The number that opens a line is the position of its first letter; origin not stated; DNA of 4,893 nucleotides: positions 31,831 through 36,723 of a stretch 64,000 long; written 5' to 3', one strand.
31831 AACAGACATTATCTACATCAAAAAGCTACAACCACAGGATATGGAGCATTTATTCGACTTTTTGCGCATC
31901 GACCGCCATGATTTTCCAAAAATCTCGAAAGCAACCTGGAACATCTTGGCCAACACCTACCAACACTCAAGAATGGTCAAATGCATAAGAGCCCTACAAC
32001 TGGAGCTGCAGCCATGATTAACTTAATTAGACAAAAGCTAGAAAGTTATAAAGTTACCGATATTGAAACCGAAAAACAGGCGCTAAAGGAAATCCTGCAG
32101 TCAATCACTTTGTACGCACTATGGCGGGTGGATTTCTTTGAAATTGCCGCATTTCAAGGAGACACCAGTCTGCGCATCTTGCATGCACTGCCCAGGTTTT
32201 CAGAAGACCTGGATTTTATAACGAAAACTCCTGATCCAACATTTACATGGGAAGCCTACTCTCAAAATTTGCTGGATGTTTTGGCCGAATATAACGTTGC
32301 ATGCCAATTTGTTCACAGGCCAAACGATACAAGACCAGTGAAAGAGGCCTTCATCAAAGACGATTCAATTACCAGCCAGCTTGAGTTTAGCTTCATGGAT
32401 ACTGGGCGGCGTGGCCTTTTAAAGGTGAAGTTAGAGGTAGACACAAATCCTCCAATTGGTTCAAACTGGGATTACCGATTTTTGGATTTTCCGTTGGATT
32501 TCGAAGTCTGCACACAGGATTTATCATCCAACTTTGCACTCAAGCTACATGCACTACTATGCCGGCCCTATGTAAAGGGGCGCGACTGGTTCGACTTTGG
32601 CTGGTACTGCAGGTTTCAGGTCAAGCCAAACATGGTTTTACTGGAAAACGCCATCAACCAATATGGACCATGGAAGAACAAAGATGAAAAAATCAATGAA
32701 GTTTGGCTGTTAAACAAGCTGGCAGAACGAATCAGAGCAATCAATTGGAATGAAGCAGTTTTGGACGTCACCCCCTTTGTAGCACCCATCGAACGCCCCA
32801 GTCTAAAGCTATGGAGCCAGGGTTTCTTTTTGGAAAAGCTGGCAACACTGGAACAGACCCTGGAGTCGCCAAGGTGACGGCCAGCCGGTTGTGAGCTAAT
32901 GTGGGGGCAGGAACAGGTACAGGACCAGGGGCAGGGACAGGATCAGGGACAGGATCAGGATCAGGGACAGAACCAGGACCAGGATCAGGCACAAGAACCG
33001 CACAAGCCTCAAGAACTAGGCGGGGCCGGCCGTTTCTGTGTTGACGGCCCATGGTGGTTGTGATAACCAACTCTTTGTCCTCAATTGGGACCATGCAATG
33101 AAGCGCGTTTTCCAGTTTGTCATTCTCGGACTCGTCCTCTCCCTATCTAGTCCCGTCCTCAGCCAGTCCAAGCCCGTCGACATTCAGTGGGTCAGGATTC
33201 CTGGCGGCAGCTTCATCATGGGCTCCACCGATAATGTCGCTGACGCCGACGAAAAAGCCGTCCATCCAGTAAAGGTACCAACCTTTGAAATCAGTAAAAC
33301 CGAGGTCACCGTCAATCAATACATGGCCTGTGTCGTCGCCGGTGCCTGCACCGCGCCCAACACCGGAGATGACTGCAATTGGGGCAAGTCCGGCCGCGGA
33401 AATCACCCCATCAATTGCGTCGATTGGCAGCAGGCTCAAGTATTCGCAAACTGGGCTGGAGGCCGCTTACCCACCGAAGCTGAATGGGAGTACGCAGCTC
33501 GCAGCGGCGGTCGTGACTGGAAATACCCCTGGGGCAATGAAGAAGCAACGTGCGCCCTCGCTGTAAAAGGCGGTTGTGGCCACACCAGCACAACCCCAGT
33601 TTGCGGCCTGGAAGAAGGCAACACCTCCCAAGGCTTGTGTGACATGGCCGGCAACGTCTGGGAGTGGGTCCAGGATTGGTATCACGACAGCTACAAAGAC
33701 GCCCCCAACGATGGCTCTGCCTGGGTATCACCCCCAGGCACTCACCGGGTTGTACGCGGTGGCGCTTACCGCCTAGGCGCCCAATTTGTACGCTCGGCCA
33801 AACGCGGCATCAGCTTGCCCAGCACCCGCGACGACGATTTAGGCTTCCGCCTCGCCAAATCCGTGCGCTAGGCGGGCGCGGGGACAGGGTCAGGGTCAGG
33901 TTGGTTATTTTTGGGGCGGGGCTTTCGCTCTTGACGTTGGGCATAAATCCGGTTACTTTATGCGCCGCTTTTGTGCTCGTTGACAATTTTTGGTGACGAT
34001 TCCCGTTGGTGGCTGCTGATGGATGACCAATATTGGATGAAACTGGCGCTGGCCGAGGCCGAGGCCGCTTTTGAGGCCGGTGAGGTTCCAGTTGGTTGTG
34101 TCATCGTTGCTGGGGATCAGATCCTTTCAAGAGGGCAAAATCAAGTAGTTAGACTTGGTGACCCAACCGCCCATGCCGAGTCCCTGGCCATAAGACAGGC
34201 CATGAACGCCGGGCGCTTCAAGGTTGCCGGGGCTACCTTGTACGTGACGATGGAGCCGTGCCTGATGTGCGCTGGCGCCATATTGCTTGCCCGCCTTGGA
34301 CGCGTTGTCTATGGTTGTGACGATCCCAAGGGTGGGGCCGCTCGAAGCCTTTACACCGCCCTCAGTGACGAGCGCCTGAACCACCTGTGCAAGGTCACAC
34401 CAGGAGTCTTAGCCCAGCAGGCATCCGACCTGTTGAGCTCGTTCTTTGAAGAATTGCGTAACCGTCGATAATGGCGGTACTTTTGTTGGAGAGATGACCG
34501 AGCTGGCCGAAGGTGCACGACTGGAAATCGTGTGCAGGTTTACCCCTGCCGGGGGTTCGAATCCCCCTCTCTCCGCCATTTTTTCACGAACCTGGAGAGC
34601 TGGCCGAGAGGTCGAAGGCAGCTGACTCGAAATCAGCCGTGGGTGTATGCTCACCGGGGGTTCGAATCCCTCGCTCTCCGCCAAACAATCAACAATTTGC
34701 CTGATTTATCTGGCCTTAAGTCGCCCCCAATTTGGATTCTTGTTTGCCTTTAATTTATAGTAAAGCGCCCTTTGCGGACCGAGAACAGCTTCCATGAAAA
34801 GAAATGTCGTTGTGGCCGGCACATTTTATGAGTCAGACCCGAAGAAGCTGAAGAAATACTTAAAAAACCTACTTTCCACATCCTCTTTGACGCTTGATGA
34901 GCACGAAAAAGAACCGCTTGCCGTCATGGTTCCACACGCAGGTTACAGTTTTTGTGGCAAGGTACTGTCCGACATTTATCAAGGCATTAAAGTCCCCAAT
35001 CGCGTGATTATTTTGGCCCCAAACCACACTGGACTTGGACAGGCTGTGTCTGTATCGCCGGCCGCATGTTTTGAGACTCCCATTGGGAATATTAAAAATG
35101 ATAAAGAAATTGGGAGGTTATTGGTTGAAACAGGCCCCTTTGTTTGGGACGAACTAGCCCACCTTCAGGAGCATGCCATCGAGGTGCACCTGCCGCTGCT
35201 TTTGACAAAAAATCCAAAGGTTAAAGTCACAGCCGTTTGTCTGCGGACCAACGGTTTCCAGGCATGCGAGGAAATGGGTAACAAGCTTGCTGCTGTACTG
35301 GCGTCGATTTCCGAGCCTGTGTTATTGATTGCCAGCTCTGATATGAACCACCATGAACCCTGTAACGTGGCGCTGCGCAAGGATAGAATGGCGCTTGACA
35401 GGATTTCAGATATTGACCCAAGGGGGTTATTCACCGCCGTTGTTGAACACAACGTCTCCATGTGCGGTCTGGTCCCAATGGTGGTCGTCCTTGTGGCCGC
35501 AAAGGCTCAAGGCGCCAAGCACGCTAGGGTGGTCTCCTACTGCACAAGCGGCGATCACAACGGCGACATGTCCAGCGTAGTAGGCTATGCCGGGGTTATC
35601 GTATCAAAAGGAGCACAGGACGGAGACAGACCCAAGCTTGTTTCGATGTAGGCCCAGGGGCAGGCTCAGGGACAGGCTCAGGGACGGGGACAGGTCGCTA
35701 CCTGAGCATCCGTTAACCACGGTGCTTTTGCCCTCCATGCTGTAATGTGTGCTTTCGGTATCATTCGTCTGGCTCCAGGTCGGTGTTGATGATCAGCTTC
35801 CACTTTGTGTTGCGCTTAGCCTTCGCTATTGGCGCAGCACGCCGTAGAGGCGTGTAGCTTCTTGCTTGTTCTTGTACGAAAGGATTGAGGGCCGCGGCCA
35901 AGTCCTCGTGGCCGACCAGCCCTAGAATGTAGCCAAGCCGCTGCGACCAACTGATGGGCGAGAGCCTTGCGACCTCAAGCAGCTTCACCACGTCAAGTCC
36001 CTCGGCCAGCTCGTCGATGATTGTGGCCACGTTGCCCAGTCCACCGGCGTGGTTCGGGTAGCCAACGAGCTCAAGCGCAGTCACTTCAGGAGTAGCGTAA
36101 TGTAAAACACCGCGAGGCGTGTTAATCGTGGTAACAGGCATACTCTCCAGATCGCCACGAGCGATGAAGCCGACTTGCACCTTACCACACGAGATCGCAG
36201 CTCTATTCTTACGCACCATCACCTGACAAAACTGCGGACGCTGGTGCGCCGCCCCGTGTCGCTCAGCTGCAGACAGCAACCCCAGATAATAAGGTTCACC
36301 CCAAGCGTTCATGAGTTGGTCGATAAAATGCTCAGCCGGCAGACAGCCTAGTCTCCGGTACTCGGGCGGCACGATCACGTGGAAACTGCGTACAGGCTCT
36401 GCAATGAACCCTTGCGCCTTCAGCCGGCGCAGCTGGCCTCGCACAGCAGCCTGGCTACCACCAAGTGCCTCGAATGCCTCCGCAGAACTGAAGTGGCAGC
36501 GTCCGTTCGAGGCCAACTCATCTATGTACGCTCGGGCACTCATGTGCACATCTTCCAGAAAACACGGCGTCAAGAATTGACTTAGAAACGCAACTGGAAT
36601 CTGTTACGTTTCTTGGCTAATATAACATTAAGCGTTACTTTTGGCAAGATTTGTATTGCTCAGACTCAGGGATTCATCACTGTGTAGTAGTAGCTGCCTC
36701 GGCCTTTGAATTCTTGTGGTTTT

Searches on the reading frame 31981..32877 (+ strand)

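Call 9: search_protein_families(library=pfam, proteins=[window:31981-32877:+], max_evalue=0.001)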
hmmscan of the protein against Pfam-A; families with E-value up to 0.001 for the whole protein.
window:31981-32877:+ (298 aa): 1 family
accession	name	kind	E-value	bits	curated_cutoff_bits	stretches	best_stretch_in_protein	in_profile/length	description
PF08843.17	AbiEii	-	7.8e-27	95.2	22.5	1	44-269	3-229/238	Nucleotidyl transferase AbiEii toxin, Type IV TA system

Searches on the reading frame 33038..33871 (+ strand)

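Call 9: search_protein_families(library=pfam, proteins=[window:33038-33871:+], max_evalue=0.001)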
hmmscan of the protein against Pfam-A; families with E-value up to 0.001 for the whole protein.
window:33038-33871:+ (277 aa): 1 family
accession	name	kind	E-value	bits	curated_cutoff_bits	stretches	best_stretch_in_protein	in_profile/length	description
PF03781.23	FGE-sulfatase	-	8.6e-58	196.4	23.3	1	50-274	4-255/255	Sulfatase-modifying factor enzyme 1-like domain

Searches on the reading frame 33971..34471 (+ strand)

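Call 9: search_protein_families(library=pfam, proteins=[window:33971-34471:+], max_evalue=0.001)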
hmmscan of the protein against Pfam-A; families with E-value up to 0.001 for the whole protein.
window:33971-34471:+ (166 aa): 3 families
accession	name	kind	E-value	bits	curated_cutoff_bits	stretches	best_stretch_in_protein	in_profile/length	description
PF14437.12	MafB19-deam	-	2.8e-35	121.7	27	1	17-163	1-142/142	MafB19-like deaminase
PF00383.29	dCMP_cyt_deam_1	-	2.8e-30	104.7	25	1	18-116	3-102/102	Cytidine and deoxycytidylate deaminase zinc-binding region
PF14439.12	Bd3614-deam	-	2e-06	28.2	38.5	1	66-133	34-104/113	Bd3614-like deaminase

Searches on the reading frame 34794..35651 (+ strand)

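Call 9: search_protein_families(library=pfam, proteins=[window:34794-35651:+], max_evalue=0.001)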
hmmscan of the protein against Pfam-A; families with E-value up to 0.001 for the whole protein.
window:34794-35651:+ (285 aa): 1 family
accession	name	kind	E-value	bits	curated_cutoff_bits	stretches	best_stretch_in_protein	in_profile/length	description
PF01875.22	Memo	-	7.3e-62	209.5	27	1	6-268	3-268/269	Memo-like protein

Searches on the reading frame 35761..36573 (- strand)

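Call 9: search_protein_families(library=pfam, proteins=[window:35761-36573:-], max_evalue=0.001)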
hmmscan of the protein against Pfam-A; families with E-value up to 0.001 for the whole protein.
window:35761-36573:- (270 aa): 1 family
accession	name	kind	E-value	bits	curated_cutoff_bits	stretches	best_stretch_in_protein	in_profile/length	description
PF09407.15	AbiEi_1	-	1.5e-41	142.4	22.2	1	77-218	1-141/142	AbiEi antitoxin C-terminal domain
